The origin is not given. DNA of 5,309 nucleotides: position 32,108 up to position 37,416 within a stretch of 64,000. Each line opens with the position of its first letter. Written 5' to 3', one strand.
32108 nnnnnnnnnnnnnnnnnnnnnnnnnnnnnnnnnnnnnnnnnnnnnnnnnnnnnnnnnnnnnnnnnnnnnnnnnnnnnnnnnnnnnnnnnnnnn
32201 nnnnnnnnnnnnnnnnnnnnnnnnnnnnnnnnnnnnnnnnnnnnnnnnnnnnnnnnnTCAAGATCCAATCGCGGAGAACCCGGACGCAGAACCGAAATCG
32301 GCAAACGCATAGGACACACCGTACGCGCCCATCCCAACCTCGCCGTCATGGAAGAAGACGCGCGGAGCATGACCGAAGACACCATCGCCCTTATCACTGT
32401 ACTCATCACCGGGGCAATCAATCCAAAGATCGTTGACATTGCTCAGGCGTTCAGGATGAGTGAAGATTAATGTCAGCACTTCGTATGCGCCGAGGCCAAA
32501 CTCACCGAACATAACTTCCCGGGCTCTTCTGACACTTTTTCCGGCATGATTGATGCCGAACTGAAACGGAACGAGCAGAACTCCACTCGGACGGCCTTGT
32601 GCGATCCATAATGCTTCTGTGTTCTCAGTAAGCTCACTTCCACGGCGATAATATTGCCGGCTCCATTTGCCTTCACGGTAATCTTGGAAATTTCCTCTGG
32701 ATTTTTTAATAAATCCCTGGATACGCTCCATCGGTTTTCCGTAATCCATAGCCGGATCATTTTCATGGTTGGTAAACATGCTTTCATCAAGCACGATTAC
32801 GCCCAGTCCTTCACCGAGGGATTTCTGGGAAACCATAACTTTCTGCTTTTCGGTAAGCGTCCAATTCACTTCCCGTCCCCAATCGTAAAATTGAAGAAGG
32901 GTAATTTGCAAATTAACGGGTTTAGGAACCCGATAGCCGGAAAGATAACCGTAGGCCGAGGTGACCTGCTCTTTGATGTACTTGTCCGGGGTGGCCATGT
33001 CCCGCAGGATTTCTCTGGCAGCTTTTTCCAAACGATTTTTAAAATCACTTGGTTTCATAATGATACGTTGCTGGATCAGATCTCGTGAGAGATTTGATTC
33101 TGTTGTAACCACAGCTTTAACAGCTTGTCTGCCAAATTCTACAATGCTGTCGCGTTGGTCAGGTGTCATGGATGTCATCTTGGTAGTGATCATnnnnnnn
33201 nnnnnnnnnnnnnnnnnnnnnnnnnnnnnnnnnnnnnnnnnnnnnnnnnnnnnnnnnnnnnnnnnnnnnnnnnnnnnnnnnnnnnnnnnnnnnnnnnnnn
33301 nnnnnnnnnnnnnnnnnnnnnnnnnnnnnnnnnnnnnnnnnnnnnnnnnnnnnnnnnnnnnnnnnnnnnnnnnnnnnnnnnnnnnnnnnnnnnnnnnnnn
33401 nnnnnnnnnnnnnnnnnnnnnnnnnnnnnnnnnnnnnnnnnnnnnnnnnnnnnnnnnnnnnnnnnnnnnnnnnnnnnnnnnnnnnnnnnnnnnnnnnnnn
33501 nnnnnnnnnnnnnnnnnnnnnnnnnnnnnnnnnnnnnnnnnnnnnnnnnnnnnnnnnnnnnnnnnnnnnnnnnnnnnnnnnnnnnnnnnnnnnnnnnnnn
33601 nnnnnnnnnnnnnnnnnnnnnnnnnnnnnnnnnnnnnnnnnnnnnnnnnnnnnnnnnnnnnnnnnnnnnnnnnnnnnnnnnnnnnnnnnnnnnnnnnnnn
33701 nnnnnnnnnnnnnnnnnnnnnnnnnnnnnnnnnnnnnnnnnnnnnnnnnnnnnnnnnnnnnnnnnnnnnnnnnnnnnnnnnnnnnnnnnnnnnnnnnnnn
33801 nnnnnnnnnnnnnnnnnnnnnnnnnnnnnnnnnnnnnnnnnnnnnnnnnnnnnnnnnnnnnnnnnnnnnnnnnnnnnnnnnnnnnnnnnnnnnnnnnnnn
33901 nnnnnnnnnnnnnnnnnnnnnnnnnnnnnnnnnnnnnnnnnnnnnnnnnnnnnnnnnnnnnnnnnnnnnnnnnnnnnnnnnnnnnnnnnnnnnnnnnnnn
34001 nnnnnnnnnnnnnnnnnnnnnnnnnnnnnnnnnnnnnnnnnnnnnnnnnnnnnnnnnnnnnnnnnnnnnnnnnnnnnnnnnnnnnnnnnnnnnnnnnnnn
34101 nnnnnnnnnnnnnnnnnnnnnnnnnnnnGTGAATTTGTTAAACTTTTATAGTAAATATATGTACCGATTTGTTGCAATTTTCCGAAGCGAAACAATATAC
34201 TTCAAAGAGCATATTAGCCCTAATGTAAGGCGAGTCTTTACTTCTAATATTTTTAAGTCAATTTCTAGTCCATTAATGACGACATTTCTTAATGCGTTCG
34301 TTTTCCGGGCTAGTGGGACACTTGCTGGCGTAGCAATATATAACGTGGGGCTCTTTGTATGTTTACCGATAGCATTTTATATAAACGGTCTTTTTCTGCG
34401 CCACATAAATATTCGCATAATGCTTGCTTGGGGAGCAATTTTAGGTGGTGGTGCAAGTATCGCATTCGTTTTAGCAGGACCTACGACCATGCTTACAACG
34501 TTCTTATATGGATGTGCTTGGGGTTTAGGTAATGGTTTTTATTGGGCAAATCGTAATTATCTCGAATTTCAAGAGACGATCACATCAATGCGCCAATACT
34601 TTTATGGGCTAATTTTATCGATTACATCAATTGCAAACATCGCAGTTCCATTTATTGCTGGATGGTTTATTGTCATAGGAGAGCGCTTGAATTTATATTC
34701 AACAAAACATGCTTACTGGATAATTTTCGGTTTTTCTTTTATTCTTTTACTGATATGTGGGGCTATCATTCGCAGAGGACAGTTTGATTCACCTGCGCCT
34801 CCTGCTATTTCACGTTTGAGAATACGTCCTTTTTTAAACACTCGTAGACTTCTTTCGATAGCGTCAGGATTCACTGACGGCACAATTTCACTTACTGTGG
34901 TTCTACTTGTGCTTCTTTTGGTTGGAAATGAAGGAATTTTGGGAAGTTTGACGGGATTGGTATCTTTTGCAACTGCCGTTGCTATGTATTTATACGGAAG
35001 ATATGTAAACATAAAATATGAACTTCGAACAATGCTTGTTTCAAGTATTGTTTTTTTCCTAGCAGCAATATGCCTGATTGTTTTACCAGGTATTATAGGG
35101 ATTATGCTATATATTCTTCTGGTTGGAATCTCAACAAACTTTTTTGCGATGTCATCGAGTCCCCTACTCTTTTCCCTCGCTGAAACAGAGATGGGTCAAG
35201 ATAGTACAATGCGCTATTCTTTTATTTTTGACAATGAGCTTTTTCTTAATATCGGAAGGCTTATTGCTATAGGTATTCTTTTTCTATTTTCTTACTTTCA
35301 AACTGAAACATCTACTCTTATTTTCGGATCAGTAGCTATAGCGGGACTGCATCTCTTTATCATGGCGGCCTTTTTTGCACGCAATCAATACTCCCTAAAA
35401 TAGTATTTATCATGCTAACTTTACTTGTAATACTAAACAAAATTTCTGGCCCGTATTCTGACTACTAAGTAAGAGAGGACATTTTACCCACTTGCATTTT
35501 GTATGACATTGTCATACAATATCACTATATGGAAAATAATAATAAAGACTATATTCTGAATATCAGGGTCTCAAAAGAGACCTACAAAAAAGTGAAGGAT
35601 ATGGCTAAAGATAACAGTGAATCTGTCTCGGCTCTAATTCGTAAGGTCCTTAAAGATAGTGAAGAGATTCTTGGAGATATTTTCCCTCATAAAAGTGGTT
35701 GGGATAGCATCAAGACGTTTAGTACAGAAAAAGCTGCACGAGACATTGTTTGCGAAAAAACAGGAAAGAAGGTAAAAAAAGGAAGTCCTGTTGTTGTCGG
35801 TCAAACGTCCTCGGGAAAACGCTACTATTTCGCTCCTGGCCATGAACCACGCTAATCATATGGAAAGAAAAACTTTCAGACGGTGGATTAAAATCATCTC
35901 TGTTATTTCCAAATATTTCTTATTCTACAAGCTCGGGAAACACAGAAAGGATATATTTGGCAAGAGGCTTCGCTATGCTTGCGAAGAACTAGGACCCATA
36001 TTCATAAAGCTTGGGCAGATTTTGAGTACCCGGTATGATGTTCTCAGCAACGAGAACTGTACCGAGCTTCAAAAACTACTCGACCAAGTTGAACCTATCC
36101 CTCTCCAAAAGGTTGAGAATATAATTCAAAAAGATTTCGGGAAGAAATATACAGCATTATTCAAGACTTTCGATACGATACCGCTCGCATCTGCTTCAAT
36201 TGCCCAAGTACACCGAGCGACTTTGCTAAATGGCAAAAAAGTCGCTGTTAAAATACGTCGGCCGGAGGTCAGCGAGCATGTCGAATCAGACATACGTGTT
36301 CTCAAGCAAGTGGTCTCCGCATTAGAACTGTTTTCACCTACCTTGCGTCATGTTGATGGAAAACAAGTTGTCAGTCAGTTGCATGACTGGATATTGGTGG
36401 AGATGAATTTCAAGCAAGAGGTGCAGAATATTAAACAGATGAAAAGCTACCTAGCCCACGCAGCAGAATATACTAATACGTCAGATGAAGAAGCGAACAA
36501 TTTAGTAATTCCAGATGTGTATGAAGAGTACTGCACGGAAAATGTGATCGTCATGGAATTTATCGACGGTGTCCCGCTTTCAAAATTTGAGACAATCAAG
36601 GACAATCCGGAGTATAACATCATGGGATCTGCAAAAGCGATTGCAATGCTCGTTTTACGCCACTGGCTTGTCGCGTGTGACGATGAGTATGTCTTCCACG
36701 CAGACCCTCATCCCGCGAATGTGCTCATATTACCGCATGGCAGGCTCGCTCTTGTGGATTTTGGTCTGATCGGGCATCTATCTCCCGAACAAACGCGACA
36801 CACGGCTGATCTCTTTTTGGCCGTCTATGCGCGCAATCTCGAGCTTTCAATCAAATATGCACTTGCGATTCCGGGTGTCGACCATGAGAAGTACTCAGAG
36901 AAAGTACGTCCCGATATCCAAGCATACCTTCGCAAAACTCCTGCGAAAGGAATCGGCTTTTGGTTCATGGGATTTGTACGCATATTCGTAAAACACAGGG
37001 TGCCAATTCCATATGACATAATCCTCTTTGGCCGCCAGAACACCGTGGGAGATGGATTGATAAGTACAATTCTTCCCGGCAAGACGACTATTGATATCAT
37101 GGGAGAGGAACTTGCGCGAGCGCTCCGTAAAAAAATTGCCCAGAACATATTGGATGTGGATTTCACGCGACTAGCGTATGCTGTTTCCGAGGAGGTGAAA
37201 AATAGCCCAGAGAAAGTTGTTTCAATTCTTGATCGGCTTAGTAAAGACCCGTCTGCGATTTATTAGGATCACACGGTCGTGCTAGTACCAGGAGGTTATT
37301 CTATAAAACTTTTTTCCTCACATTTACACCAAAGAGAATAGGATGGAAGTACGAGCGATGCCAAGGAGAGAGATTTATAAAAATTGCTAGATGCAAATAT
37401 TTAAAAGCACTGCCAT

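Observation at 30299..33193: Complete diversity-generating retroelement (RT, Avd, TR, VR, target)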

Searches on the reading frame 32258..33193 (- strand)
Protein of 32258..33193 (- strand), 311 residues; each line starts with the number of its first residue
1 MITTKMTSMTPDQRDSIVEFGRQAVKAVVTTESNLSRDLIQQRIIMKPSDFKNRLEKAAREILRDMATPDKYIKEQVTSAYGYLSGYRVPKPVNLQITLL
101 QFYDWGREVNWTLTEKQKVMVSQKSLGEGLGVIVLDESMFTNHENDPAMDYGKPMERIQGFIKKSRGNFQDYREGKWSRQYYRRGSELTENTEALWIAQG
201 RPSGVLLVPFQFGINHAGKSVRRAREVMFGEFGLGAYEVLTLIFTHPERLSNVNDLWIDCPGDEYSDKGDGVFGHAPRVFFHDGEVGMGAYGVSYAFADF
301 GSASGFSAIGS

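Call 4: search_protein_families(library=pfam, proteins=[window:32258-33193:-], max_evalue=0.01)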
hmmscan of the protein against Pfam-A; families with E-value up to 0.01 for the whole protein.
window:32258-33193:- (311 aa): 0 families

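Call 5: search_protein_families(library=ncbifam, proteins=[window:32258-33193:-], max_evalue=0.01)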
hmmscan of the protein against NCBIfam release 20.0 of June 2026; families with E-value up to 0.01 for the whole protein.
window:32258-33193:- (311 aa): 0 families

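Call 13: find_homologous_proteins(query=window:32258-33193:-)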
Query window:32258-33193:- (311 aa): 1798 proteins with E <= 0.001 among 2754 candidates; the best 120 are listed.
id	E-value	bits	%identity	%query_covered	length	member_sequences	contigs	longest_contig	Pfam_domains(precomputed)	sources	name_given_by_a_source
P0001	2.8e-209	711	100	100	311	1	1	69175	-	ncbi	-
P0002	3.0e-68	248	48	77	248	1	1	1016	-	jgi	jgi:hypothetical protein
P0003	1.4e-61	226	42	87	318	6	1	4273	-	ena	-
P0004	2.5e-61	225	46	80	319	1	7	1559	-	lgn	-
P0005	5.7e-59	218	39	98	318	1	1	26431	-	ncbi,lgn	-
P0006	2.0e-58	216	43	89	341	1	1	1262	-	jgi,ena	jgi:hypothetical protein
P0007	2.1e-56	209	38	98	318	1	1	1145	-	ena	-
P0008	7.4e-56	207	39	98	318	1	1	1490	-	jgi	jgi:hypothetical protein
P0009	1.9e-55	206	43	78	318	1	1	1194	-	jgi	jgi:hypothetical protein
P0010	1.2e-54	203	35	76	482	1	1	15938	-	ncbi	-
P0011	3.3e-53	199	39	97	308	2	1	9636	-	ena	-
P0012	5.7e-53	198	38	98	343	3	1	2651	-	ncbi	-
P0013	6.7e-53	198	37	98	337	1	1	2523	-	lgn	-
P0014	1.2e-52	197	44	79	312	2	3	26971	-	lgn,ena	-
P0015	1.9e-51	193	41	48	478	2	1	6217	-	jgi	jgi:hypothetical protein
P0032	3.1e-44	169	37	97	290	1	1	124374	-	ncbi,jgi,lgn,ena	ncbi:MAG TPA: hypothetical protein VGB97_02100 [Candidatus Paceibacterota bacterium]|jgi:hypothetica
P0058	1.8e-42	163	38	97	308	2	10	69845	-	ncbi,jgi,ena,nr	ncbi:hypothetical protein A2737_01585 [Candidatus Nomurabacteria bacterium RIFCSPHIGHO2_01_FULL_41_7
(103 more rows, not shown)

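Call 14: find_encoding_contigs(protein=P0001, flank=4000, max_places=3)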
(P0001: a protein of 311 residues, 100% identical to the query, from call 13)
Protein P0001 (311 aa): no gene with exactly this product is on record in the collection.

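Call 24: predict_structure(alignment_id=A1)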
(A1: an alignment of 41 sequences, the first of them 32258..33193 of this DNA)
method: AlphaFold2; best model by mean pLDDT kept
length: 311 residues; sequences in the alignment: 41
mean_pLDDT: 83.0   pTM: 0.75
mean pLDDT of the five models: 83.0, 80.4, 78.1, 77.0, 72.4
residues with pLDDT >= 90: 98; 70-90: 171; 50-70: 36; < 50: 6
segments of 3 or more residues with pLDDT < 50: none
pLDDT, mean of each block of 10 residues (from residue 1): 58 77 85 81 86 84 65 87 71 95 88 95 89 84 61 84 84 79 88 92 93 86 82 93 82 77 85 87 86 91 83 41
secondary structure, 60 per line:
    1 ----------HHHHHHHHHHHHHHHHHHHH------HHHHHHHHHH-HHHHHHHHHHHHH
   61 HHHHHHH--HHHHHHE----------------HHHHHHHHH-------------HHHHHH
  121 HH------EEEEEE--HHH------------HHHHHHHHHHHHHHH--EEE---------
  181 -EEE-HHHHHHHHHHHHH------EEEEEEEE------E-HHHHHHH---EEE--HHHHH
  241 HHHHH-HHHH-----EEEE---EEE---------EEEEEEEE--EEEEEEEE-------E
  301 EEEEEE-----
elements in order: H11-30 H37-46 H48-67 H70-75 H93-101 H115-122 E129-134 H152-166 E169-171 E182-184 H186-198 E205-212 H221-227 E231-233 H236-245 H247-250 E256-259 E263-265 E275-282 E285-292 E300-306

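Call 32: search_solved_structures(query=A1, max_evalue=1)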
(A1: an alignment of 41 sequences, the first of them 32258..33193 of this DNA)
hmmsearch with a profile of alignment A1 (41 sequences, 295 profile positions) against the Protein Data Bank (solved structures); distinct sequences matched with E-value up to 1: 0.

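Call 51: fold_search(model_id=the predicted structure, library=pdb)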
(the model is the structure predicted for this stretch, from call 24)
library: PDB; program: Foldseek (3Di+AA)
matches with E <= 10: 121; with E <= 0.001: 0
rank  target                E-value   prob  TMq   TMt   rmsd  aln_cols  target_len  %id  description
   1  8oks_B                6.2e-01  0.33  0.21  0.51   4.8       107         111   11  Crystal structure of Bdellovibrio bacteriovorus Bd2740 C-terminal domain (released 2023-10-25)
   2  8oks_A                7.9e-01  0.35  0.23  0.55   4.4       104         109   10  Crystal structure of Bdellovibrio bacteriovorus Bd2740 C-terminal domain (released 2023-10-25)
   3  5hha_B                8.9e-01  0.04  0.13  0.15  16.6       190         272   12  Structure of PvdO from Pseudomonas aeruginosa (released 2017-01-18)
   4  2ho5_B                2.3e+00  0.02  0.10  0.10   7.5        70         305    7  Crystal structure of Oxidoreductase, Gfo/Idh/MocA family from Streptococcus pneumoniae (released 2006-09-12)
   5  4nhe_A                2.5e+00  0.03  0.10  0.10   7.2        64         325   11  The crystal structure of oxidoreductase (Gfo/Idh/MocA family) from Streptococcus pneumoniae TIGR4 in complex with NADP (released 2013-11-27)
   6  5br9_D                2.7e+00  0.08  0.07  0.10   6.0        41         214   10  Crystal structure of an uncharacterized protein with similarity to peptidase YEAZ from Pseudomonas aeruginosa (released 2015-07-15)
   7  2q17_D                3.0e+00  0.08  0.13  0.14   7.0        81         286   12  Formylglycine Generating Enzyme from Streptomyces coelicolor (released 2008-04-01)
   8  2ho5_A                3.0e+00  0.03  0.09  0.09   7.3        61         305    8  Crystal structure of Oxidoreductase, Gfo/Idh/MocA family from Streptococcus pneumoniae (released 2006-09-12)
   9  4x83_A                3.0e+00  0.01  0.07  0.06   9.9        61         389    8  Crystal structure of Dscam1 isoform 7.44, N-terminal four Ig domains (released 2015-12-16)
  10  9fgj                  3.0e+00  0.01  0.13  0.07  16.5       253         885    9  Cryo-EM structure of Legionella effector SdeC (PDE-mART domain) (released 2025-06-04)
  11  4nhe_B                3.2e+00  0.02  0.09  0.09   7.3        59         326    7  The crystal structure of oxidoreductase (Gfo/Idh/MocA family) from Streptococcus pneumoniae TIGR4 in complex with NADP (released 2013-11-27)
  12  8da2                  3.4e+00  0.01  0.08  0.08  21.9       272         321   10  Acinetobacter baumannii L,D-transpeptidase (released 2022-09-14)
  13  8h18                  3.6e+00  0.06  0.08  0.14   6.4        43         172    9  Crystal structure of DnaQ domain of Streptococcus thermophilus strain DGCC 7710 (released 2023-09-13)
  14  5mg8_B                3.6e+00  0.01  0.13  0.14  22.6       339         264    9  Crystal structure of the S.pombe Smc5/6 hinge domain (released 2017-02-08)
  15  7qaj_B                4.3e+00  0.08  0.21  0.47   7.7       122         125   10  ZK002 with Anti-angiogenic and Anti-inflamamtory Properties (released 2023-06-14)
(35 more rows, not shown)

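Call 54: find_encoding_contigs(protein=P0032, flank=4000, max_places=1)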
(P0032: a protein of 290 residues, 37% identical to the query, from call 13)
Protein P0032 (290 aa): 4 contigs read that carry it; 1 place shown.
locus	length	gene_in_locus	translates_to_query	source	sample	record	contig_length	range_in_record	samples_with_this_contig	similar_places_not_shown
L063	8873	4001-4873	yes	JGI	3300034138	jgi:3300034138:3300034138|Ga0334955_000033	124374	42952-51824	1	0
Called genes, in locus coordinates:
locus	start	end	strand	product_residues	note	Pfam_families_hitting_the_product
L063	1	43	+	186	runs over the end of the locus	PF04011:LemA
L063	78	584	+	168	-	PF00293:NUDIX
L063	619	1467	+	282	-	PF01435:Peptidase_M48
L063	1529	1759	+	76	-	-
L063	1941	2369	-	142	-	PF00078:RVT_1 (weak)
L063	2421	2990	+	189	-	-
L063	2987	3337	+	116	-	PF22296:bAvd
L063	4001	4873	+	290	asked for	-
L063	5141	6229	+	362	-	PF09136:Glucodextran_B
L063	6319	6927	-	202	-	PF02142:MGS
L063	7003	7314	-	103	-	PF01035:DNA_binding_1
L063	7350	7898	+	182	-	PF02643:DUF192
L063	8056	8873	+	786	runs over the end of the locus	PF02867:Ribonuc_red_lgC (faint), PF03477:ATP-cone, PF17975:RNR_Alpha, PF21995:RNR-II_ins_dom (weak)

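Call 55: find_encoding_contigs(protein=P0058, flank=4000, max_places=1)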
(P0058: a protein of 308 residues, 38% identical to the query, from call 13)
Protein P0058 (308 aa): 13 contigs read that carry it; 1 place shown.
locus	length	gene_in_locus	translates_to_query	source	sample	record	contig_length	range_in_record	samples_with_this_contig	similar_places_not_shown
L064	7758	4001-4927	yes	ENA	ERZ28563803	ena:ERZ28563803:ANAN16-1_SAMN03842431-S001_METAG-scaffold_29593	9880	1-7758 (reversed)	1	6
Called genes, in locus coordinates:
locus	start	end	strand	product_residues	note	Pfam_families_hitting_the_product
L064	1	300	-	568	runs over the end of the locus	-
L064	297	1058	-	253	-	PF00849:PseudoU_synth_2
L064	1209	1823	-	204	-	-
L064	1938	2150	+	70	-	-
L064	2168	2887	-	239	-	PF22945:LEM-3_GIY-YIG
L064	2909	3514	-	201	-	-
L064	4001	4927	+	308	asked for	-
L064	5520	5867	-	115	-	PF22296:bAvd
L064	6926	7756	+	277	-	?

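Call 56: find_encoding_contigs(protein=P0005, flank=4000, max_places=1)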
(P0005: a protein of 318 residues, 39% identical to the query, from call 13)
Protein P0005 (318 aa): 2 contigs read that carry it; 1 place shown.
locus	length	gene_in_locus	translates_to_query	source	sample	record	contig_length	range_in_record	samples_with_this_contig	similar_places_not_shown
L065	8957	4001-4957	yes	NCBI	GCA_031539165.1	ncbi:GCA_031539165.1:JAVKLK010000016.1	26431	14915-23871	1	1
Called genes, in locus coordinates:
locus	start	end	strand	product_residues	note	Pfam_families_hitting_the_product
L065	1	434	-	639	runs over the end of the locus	PF02518:HATPase_c, PF00204:DNA_gyraseB, PF01751:Toprim, PF00986:DNA_gyraseB_C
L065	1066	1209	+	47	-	-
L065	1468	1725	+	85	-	-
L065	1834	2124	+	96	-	-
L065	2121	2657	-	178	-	-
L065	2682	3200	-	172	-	PF12848:ABC_tran_Xtn, PF00005:ABC_tran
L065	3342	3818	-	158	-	PF00005:ABC_tran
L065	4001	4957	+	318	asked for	-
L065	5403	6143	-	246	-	PF02547:Queuosine_synth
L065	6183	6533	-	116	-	PF02547:Queuosine_synth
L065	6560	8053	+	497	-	-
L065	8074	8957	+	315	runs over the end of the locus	-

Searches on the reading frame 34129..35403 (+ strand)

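Call 4: search_protein_families(library=pfam, proteins=[window:34129-35403:+], max_evalue=0.01)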
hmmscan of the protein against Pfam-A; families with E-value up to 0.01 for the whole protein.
window:34129-35403:+ (424 aa): 1 family
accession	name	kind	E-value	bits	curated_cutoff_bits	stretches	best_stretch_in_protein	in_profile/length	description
PF07690.21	MFS_1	-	0.0009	18.7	33.4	1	37-367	6-335/347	Major Facilitator Superfamily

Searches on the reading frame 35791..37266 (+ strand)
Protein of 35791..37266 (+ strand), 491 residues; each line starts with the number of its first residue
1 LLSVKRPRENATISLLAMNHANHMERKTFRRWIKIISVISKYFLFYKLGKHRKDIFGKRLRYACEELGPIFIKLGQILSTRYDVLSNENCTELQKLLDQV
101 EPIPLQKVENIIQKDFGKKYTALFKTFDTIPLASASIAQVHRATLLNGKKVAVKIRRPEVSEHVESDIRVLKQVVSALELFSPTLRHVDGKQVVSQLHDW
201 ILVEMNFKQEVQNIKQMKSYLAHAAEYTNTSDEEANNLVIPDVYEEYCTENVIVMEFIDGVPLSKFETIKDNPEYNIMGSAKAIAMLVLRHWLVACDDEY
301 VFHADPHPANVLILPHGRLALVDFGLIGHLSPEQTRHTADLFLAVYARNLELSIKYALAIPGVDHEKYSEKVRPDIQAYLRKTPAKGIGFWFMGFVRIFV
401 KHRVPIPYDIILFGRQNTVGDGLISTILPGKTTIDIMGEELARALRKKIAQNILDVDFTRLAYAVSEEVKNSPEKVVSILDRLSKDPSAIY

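Call 12: search_protein_families(library=pfam, proteins=[window:35791-37266:+], max_evalue=0.00001)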
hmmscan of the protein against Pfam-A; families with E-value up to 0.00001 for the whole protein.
window:35791-37266:+ (491 aa): 2 families
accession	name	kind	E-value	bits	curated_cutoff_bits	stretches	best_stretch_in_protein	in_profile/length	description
PF03109.22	ABC1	-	5.6e-62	209.5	22.9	1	95-351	1-238/244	ABC1 atypical kinase-like domain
PF01163.29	RIO1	-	1.9e-06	28.1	22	1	206-325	37-149/187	RIO domain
